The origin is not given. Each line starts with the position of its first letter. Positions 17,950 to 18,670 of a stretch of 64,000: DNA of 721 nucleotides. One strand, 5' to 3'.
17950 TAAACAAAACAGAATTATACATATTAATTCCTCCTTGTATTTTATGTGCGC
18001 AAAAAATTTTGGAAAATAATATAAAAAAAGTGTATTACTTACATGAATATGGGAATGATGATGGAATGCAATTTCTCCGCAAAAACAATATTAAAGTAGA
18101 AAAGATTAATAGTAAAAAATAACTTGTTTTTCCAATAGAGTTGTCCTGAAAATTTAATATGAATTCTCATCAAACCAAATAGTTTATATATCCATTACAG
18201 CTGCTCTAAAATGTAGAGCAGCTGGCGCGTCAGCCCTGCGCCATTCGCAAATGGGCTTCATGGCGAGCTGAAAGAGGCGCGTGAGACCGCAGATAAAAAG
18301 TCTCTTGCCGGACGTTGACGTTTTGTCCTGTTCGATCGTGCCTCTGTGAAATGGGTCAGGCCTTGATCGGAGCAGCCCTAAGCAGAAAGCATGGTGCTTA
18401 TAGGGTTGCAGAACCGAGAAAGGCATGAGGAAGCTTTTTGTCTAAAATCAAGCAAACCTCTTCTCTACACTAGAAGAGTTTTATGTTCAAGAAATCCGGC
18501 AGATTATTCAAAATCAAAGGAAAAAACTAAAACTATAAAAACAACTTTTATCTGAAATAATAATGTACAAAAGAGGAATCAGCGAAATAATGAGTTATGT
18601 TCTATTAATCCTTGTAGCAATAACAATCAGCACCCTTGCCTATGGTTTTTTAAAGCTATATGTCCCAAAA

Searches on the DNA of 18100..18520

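Call 79: search_rna_families(source=window, start=18100, end=18520, threshold=evalue, max_evalue=1)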
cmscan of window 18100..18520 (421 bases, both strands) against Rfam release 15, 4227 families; matches with E-value up to 1: 1.
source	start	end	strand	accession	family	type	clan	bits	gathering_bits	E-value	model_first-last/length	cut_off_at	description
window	18210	18471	+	RF01857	Archaea_SRP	Gene;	CL00003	80.8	96.5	1.3e-18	1-317/317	no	Archaeal signal recognition particle RNA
